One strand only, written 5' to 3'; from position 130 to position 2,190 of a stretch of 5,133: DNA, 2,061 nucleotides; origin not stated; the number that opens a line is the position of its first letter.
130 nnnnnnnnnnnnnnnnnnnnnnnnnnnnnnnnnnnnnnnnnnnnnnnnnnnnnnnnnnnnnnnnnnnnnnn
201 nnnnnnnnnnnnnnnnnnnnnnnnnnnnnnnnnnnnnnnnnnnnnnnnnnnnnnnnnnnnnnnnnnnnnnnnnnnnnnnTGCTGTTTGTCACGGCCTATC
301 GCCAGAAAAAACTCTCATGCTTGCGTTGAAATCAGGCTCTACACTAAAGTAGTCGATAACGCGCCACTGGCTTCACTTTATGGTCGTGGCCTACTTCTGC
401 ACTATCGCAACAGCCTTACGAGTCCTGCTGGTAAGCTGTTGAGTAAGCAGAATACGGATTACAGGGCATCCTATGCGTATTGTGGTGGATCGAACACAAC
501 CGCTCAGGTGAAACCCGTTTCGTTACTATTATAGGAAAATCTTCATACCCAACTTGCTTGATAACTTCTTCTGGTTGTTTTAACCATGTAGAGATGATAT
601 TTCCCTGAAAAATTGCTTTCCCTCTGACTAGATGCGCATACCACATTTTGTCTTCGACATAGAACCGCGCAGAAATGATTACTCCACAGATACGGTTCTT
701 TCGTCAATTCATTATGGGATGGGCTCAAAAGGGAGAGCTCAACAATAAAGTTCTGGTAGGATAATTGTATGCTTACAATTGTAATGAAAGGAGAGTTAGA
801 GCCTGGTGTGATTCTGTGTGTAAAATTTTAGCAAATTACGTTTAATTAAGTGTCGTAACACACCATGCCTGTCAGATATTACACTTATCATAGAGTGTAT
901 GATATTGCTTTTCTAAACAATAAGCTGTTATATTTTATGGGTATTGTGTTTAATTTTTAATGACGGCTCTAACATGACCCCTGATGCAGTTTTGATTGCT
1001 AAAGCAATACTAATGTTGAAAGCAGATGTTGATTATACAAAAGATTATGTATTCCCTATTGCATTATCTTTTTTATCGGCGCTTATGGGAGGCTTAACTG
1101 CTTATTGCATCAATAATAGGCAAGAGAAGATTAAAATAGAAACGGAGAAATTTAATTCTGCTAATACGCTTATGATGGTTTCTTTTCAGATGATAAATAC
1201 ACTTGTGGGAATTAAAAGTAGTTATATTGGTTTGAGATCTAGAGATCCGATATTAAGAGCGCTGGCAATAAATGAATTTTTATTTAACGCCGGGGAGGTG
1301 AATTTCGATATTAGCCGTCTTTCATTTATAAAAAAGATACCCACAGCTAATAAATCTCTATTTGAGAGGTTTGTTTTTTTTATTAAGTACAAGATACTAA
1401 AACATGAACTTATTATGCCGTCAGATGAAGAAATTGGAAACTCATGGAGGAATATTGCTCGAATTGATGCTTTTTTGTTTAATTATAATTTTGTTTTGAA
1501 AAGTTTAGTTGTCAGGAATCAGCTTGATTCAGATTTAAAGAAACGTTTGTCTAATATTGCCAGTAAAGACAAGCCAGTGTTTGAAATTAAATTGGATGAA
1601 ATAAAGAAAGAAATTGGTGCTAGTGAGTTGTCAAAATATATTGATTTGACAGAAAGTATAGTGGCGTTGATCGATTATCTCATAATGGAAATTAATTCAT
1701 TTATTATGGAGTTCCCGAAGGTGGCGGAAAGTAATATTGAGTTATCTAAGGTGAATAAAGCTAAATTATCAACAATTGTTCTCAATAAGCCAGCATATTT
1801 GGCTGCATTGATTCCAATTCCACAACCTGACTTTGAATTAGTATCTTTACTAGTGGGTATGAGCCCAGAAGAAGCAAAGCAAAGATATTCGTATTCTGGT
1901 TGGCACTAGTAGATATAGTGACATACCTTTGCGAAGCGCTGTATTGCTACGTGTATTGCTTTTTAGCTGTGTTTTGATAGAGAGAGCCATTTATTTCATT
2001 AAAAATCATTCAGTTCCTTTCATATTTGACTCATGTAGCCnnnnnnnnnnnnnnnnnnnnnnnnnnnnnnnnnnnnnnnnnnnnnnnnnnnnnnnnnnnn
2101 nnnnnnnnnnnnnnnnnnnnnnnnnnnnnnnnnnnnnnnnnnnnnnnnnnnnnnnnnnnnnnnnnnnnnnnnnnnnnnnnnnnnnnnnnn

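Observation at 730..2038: AT-rich cargo island with a membrane-anchored orphan protein in place of the head genes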

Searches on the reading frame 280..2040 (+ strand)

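Call 12: search_protein_families(library=phrogs, proteins=[L001:19386-19769:+, L001:17983-19023:+, L001:19033-19374:+, L001:12246-13067:+, L001:15022-16773:+], max_evalue=0.01)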
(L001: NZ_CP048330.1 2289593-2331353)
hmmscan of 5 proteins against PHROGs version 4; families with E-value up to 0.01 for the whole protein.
L001:19386-19769:+ (127 aa): 4 families
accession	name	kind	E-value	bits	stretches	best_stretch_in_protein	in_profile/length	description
phrog_2790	-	integration and excision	1.1e-49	167.5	1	11-109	1-100/100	excisionase and transcriptional regulator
phrog_66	-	integration and excision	3.5e-09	37.8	1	14-92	70-147/412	excisionase and transcriptional regulator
phrog_597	-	DNA, RNA and nucleotide metabolism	0.00043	21.3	1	26-92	101-168/200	DNA binding protein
phrog_2620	-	integration and excision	0.00044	21.2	1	34-93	76-140/187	excisionase and transcriptional regulator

L001:17983-19023:+ (346 aa): 5 families
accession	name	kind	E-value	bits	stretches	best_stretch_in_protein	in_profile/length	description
phrog_29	-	head and packaging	2e-89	301.8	1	3-344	27-357/439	major head protein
phrog_6020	-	head and packaging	1.3e-77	262.2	1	5-344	4-339/473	major head protein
phrog_2353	-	head and packaging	2.1e-76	258.6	1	12-313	8-309/481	major head protein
phrog_6281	-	unknown function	5.5e-44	151.3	1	12-209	8-205/209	-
phrog_18489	-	unknown function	3.8e-05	24.8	1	6-99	7-96/151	-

L001:19033-19374:+ (113 aa): 1 family
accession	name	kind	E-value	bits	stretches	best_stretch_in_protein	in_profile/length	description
phrog_49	-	head and packaging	1.3e-25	91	1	2-111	24-140/147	head decoration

L001:12246-13067:+ (273 aa): 1 family
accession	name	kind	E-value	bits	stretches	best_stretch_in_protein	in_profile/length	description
phrog_1762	-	unknown function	3.6e-26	93.1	1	1-270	46-284/395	-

L001:15022-16773:+ (583 aa): 12 families
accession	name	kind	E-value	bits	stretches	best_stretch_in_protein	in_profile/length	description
phrog_864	-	DNA, RNA and nucleotide metabolism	4.2e-161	539.7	1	3-580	84-627/1064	DNA primase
phrog_2249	-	DNA, RNA and nucleotide metabolism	4.3e-63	215.2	1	129-571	343-775/802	DNA primase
phrog_7601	-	unknown function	1e-53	183.6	1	294-580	5-276/289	-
phrog_1829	-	DNA, RNA and nucleotide metabolism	9.3e-35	120.9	1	141-555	319-739/772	DNA primase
phrog_1156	-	DNA, RNA and nucleotide metabolism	2.2e-29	103.6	1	123-554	349-805/855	DNA primase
phrog_6088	-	DNA, RNA and nucleotide metabolism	8.8e-26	91.5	1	148-453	335-656/772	DNA primase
phrog_2850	-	unknown function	3.5e-22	79.9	1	1-95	1-85/465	-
phrog_16213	-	DNA, RNA and nucleotide metabolism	1.4e-17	64.2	1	217-460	307-548/732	DNA primase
phrog_2478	-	DNA, RNA and nucleotide metabolism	3.4e-16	59.5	1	228-555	508-824/854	DNA polymerase/primase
phrog_4210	-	DNA, RNA and nucleotide metabolism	2.3e-06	26.7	1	308-462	175-333/1304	DNA polymerase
phrog_16950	-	DNA, RNA and nucleotide metabolism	9.1e-06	24.8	1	208-430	462-686/843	DNA primase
phrog_1883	-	DNA, RNA and nucleotide metabolism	0.0002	20.8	1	311-442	493-630/756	DNA helicase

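Call 15: search_protein_families(library=ncbifam, proteins=[L001:19386-19769:+, L001:10762-11997:+, L001:11999-12229:+, L001:17317-17766:+], max_evalue=0.01)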
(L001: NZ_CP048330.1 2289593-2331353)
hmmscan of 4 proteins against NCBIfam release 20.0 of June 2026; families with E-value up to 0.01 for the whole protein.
L001:19386-19769:+ (127 aa): 0 families

L001:10762-11997:+ (411 aa): 6 families
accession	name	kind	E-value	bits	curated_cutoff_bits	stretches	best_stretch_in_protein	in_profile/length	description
NF007246.0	PRK09692.1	domain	8.5e-16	57.6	434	1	7-402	8-399/413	integrase domain-containing protein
NF040815.2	recomb_XerA_Arch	equivalog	8e-08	32.2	220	1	146-373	38-251/263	site-specific tyrosine recombinase/integron integrase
TIGR02224.1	recomb_XerC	equivalog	6.7e-07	29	335.15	1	236-365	128-266/295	tyrosine recombinase XerC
TIGR02225.1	recomb_XerD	equivalog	1.6e-05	24.4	329.6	1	181-366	75-264/290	site-specific tyrosine recombinase XerD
NF001399.0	PRK00283.1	subfamily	0.0017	17.6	279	1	323-365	229-272/300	tyrosine recombinase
NF003462.0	PRK05084.1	equivalog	0.008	14.9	267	0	317-376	287-344/360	tyrosine recombinase XerS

L001:11999-12229:+ (76 aa): 0 families

L001:17317-17766:+ (149 aa): 15 families
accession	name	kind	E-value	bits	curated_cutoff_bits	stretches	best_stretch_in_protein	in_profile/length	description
TIGR00621.2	ssb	subfamily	2.1e-18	67.2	53.95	1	4-149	6-165/165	single-stranded DNA-binding protein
NF006445.0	PRK08763.1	subfamily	2.1e-09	37.8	246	1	7-135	10-151/164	single-stranded DNA-binding protein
NF004948.0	PRK06293.1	equivalog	6.2e-09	36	156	1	7-139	6-132/161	single-stranded DNA-binding protein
NF006039.0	PRK08182.1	subfamily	3.6e-07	30.3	70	1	1-124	1-136/150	single-stranded DNA-binding protein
NF005241.0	PRK06751.1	equivalog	5.9e-07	29.7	313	1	4-119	4-121/173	single-stranded DNA-binding protein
NF005580.0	PRK07275.1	subfamily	1.6e-06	28.4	254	1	3-138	3-141/162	single-stranded DNA-binding protein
NF005406.0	PRK06958.1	subfamily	1.7e-06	28.6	252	1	7-130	9-135/182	single-stranded DNA-binding protein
NF004972.0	PRK06341.1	equivalog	4.2e-06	26.8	254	1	7-124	10-133/166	single-stranded DNA-binding protein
NF005579.0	PRK07274.1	equivalog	5.1e-06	26.2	169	1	3-89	3-89/131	single-stranded DNA-binding protein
NF005674.0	PRK07459.1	equivalog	9.6e-06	25.5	161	1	4-96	5-94/121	single-stranded DNA-binding protein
NF006297.0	PRK08486.1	equivalog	0.0001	22.5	212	1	8-134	8-139/182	single-stranded DNA-binding protein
NF006533.0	PRK09010.1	subfamily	0.00021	21.3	260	1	7-134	11-145/177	single-stranded DNA-binding protein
NF005851.0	PRK07772.1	subfamily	0.00028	21.1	194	1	3-118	5-125/191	single-stranded DNA-binding protein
NF004357.0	PRK05733.1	subfamily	0.00041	20.4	241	1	8-137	11-141/172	single-stranded DNA-binding protein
NF010292.0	PRK13732.1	subfamily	0.00082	19.3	265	0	66-149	74-175/175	single-stranded DNA-binding protein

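Call 24: search_protein_families(library=pfam, proteins=[L001:19386-19769:+, L001:11999-12229:+], max_evalue=0.01)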
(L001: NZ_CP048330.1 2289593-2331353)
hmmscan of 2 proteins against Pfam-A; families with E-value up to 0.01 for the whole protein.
L001:19386-19769:+ (127 aa): 1 family
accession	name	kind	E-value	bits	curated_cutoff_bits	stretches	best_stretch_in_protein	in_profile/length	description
PF05930.18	Phage_AlpA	-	7.6e-09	35.8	21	1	36-85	2-51/51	Prophage CP4-57 regulatory protein (AlpA)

L001:11999-12229:+ (76 aa): 1 family
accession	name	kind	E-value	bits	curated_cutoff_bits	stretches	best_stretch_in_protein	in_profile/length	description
PF05930.18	Phage_AlpA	-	3e-15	56.3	21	1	19-69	1-51/51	Prophage CP4-57 regulatory protein (AlpA)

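Call 57: find_related_loci(query=L001:19386-19769:+, collection=genome_contigs, flank=6000)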
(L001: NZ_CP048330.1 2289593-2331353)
Query L001:19386-19769:+ (127 aa) in genome_contigs; peptide patterns used: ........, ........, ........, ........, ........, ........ (x = any residue, [..] = any of these).
101 stretches matched a pattern; 3 encode a relative of the query (tblastn E <= 1e-3); 3 distinct loci.
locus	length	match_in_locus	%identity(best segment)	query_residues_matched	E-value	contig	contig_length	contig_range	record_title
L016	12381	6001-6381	69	1-127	2e-57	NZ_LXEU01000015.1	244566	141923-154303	Kluyvera georgiana ATCC 51603 Sequence00015, whole genome shotgun sequence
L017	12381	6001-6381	69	1-127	5e-57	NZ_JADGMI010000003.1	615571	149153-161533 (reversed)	Superficieibacter sp. 1612_C1 1612_C1_3, whole genome shotgun sequence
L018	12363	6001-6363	64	7-127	2e-47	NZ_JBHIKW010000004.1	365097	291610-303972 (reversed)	Cedecea sp. S5-13 4, whole genome shotgun sequence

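Call 81: search_protein_families(library=phrogs, proteins=[L013:14815-15687:-, L020:7051-7737:+, L019:7191-7949:-], max_evalue=0.01)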
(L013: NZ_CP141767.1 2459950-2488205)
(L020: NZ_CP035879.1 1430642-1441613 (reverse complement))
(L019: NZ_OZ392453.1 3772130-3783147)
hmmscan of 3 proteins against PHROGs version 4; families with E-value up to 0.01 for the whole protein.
L013:14815-15687:- (290 aa): 1 family
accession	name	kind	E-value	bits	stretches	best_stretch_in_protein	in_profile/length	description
phrog_24494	-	tail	0.0052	18.1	0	28-63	3-37/93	tail fiber chaperone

L020:7051-7737:+ (228 aa): 2 families
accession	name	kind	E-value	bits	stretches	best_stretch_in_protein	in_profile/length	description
phrog_28570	-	unknown function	3.6e-125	417.1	1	1-228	2-233/234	-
phrog_1857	-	connector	0.0025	19.3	1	149-188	14-54/78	head-tail connector protein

L019:7191-7949:- (252 aa): 1 family
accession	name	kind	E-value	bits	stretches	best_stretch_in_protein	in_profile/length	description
phrog_1762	-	unknown function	7.3e-51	174.4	1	42-251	101-293/395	-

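Call 82: search_protein_families(library=padloc, proteins=[L013:14815-15687:-, L020:7051-7737:+, L020:6713-6955:+, L020:7930-8217:-, L019:7191-7949:-, L001:12246-13067:+, L021:7043-7327:+], max_evalue=0.001)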
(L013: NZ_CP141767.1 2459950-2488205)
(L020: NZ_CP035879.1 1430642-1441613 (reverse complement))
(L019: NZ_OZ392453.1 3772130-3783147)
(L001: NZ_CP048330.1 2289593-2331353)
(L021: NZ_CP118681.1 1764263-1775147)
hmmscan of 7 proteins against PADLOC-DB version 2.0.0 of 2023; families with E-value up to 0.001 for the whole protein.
L013:14815-15687:- (290 aa): 0 families

L020:7051-7737:+ (228 aa): 0 families

L020:6713-6955:+ (80 aa): 0 families

L020:7930-8217:- (95 aa): 0 families

L019:7191-7949:- (252 aa): 4 families
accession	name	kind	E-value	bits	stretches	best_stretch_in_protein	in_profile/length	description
PDLC04990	PDC-S31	-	7.6e-26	89.4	1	75-240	96-246/259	-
PDLC04994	PDC-S31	-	4.3e-22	76.7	1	82-242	114-263/273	-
PDLC04991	PDC-S31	-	3.1e-19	67.5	1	76-229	52-180/208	-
PDLC04992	PDC-S31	-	3.6e-11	41.2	1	77-186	45-158/220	-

L001:12246-13067:+ (273 aa): 1 family
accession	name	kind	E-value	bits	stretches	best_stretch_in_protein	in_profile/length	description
PDLC04990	PDC-S31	-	0.00012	19.9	1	67-143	93-165/259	-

L021:7043-7327:+ (94 aa): 1 family
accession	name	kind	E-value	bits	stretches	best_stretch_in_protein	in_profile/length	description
PDLC02438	BrxA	-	0.00052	18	1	34-84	10-60/200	BrxA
